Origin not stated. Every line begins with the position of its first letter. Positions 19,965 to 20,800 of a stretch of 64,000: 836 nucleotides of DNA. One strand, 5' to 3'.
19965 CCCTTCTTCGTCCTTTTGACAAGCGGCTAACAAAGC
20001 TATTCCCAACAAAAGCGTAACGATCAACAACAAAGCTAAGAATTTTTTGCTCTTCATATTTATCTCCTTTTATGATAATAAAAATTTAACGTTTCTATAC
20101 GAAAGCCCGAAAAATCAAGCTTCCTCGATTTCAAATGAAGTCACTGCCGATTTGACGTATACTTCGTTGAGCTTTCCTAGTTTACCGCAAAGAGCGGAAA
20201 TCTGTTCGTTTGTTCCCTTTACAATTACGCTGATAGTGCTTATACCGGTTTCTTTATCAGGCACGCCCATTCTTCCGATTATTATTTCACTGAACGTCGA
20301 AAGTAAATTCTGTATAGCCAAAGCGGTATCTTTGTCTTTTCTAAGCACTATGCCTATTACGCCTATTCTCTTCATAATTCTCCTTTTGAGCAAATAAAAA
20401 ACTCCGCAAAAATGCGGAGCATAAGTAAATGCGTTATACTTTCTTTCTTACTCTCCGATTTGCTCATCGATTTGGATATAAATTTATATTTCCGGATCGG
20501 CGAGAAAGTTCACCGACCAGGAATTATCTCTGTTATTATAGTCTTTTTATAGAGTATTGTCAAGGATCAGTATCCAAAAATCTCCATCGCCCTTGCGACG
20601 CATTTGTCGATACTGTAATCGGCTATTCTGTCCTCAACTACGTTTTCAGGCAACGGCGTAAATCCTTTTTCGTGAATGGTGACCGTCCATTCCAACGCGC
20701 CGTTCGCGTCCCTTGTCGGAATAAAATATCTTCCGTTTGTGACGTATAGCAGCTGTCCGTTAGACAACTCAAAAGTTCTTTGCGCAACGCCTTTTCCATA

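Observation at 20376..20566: Consensus promoter, ~150-nt structured leader and a terminator/antiterminator switch upstream of the TM1266-like/ABC importer operon: candidate unclassified riboswitch or attenuator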

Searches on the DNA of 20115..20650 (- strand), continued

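Call 58: search_with_rna_model(model_id=R1, sources=[L180, L181, L182, L183, L184, L043, L044, L047, L059, L060, L066, L074, L076, L067], max_evalue=10, show_alignments=3)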
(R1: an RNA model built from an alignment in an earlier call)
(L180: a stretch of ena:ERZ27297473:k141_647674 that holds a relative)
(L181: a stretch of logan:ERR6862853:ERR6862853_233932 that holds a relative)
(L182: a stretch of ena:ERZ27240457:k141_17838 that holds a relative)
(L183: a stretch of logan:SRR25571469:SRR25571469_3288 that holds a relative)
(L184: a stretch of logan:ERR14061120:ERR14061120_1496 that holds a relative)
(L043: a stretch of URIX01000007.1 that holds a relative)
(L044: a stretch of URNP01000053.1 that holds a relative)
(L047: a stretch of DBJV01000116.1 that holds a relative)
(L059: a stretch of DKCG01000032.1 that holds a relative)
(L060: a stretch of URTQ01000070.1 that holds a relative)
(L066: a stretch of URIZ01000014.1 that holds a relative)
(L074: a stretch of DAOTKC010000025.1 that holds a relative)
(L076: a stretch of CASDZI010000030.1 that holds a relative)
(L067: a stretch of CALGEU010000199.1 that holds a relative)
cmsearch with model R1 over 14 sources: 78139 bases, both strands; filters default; matches with E-value up to 10: 8.
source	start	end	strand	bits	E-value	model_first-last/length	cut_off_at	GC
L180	2641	2680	+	46.2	4.5e-10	1-41/41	no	0.35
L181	111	150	+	46.2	4.5e-10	1-41/41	no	0.35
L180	990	1069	+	15.3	0.19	1-41/41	no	0.35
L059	3687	3740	+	14.3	0.37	1-41/41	no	0.59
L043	3648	3701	+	13.8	0.51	1-41/41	no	0.54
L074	3834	3850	+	12.7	1.1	10-28/41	no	0.47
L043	3612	3643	+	12.4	1.3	7-31/41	no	0.53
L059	3651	3682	+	12.4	1.3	7-31/41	no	0.53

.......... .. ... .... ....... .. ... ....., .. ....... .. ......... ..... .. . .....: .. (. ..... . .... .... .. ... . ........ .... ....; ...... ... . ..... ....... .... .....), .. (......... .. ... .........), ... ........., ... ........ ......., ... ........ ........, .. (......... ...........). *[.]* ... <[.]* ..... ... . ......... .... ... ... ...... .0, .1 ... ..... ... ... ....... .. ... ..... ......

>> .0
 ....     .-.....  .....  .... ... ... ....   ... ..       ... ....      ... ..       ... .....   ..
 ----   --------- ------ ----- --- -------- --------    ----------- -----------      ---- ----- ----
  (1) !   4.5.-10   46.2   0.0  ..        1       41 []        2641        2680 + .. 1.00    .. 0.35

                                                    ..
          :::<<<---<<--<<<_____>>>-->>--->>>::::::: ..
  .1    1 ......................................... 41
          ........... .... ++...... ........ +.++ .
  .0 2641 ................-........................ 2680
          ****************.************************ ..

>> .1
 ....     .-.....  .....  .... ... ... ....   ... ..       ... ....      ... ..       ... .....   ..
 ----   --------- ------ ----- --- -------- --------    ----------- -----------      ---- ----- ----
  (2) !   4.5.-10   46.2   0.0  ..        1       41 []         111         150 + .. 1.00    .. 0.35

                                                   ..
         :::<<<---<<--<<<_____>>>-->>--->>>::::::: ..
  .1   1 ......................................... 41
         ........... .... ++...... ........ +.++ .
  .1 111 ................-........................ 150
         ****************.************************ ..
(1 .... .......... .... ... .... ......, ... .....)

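Call 60: search_rna_families(source=L077, start=3740, end=4010, threshold=evalue, max_evalue=10)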
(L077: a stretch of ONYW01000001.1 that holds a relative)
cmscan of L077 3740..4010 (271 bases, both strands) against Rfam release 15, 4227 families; matches with E-value up to 10: 7.
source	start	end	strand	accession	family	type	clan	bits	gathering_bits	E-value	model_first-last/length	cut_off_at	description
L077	3906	4002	+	RF02328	TtnuHACA21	Gene; snRNA; snoRNA; HACA-box;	-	20.5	100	0.3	1-130/130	no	Tetrahymena snoRNA TtnuHACA21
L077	3932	4003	+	RF01054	preQ1-II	Cis-reg; riboswitch;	-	19.2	47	0.73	1-99/99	no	PreQ1-II (pre queuosine) riboswitch aptamer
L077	3914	3948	+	RF00669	mir-96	Gene; miRNA;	-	17.1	65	0.55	1-78/78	no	mir-96 microRNA precursor family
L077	3872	3960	-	RF00443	SNORA27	Gene; snRNA; snoRNA; HACA-box;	CL00032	15.5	64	2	1-127/127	no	Small nucleolar RNA SNORA27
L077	3844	3943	-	RF00370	sroD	Gene; sRNA;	-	14.2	50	2.5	1-86/86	no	sroD RNA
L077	3907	3955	+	RF03491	mir-3146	Gene; miRNA;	-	13.9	96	8.4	1-79/79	no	mir-3146 microRNA precursor family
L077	3911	3952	+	RF01828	SprD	Gene; sRNA;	-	13.1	100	1.9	77-118/142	no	Small pathogenicity island RNA D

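Call 61: search_rna_families(sources=[L056, L045, L181, L040, L025], threshold=gathering)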
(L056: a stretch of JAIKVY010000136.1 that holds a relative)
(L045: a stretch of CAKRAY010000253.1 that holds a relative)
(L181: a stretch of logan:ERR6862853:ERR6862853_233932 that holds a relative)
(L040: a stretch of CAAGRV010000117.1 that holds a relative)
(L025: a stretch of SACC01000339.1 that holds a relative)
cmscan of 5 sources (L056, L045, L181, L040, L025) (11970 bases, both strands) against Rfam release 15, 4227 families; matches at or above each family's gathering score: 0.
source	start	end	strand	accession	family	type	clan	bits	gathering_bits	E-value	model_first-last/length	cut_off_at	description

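Call 83: search_with_rna_model(model_id=R1, sources=[L185, L186, L187, L188, L189], max_evalue=10, show_alignments=2)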
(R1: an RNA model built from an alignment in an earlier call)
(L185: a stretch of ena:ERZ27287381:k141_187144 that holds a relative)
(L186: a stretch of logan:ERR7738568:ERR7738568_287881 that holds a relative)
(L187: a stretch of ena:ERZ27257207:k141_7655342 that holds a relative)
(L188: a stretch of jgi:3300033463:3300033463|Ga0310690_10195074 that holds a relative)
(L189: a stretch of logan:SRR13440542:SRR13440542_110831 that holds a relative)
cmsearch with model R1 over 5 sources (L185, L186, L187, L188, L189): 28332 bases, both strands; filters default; matches with E-value up to 10: 0.
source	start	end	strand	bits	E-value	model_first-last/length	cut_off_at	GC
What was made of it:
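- TM1266+ABC operons without the motif exist (L060, call 58; L189, call 83). TM1266+ABC operons without a recognisable motif exist (L060, call 58; L189, call 83).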

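Call 97: search_with_rna_model(model_id=R1, sources=[L190, L191, L192, L193, L194], max_evalue=10, show_alignments=3)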
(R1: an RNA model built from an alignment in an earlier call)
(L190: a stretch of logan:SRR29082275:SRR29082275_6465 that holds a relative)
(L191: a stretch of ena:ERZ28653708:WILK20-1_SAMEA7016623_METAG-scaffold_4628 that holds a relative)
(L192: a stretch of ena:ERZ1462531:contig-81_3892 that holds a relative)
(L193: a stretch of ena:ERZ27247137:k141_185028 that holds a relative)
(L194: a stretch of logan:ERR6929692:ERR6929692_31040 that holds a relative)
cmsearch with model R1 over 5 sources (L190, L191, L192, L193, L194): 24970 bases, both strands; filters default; matches with E-value up to 10: 3.
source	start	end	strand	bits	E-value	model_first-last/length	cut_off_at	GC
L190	2062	2101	+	40.7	5e-09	1-41/41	no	0.35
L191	2165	2205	+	36.3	8.2e-08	1-41/41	no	0.32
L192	2165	2205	+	36.3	8.2e-08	1-41/41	no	0.32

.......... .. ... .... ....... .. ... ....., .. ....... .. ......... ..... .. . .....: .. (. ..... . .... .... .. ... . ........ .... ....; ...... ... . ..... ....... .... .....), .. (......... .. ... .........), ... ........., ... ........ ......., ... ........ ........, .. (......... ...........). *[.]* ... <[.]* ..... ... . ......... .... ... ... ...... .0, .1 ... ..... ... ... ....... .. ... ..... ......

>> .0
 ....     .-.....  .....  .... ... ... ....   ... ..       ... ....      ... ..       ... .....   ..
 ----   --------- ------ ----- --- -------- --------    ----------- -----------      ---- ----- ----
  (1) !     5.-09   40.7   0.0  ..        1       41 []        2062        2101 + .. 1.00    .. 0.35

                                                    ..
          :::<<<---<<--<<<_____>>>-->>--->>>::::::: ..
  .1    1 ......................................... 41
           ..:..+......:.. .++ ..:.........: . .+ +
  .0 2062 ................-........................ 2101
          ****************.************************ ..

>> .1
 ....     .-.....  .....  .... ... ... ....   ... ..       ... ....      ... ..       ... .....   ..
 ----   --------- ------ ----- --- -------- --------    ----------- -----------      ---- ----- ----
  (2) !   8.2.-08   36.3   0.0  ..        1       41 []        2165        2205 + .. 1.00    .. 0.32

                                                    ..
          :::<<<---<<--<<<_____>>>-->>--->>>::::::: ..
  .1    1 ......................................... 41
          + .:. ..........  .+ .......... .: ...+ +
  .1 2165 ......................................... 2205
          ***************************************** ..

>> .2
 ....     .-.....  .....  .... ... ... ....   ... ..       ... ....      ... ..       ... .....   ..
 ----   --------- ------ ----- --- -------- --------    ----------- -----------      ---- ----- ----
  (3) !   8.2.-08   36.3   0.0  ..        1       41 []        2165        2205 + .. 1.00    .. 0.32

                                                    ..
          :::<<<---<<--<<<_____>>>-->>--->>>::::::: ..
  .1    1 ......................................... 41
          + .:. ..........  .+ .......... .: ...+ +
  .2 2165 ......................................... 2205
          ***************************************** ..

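Call 101: search_with_rna_model(model_id=R1, source=L195, max_evalue=10, filters=off, show_alignments=2)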
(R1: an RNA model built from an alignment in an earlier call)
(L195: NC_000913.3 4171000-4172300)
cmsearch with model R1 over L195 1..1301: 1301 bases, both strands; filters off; matches with E-value up to 10: 3.
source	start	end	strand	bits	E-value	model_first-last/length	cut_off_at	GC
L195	382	408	+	5.3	2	1-41/41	no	0.44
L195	1141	1167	+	3.9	5.2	1-41/41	no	0.44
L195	911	929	+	3.4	7.1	1-41/41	no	0.42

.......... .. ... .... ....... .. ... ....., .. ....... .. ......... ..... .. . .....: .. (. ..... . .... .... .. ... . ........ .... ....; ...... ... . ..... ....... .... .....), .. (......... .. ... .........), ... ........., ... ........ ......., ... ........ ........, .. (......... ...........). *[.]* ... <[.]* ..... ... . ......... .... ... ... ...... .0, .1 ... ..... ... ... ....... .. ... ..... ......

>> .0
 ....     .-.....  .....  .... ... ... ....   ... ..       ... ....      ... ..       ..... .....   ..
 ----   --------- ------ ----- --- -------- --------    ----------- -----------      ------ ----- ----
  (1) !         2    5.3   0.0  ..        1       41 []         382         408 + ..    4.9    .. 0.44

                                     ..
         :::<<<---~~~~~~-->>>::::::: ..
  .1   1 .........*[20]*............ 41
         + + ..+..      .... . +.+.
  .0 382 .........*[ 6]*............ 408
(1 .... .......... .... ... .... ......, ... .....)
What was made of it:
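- On Bacterial loop E / 5S rRNA helix IV: R1 gives no hit on E. coli rrfB with filters off (call 101).
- Closest known: Bacterial loop E of 5S rRNA. Different: The other half is two Watson-Crick pairs plus tandem G.A. R1 does not score 5S rRNA (call 101).
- R1 does not score 5S rRNA (call 101), so the resemblance is a shared module, not mimicry of the whole site.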
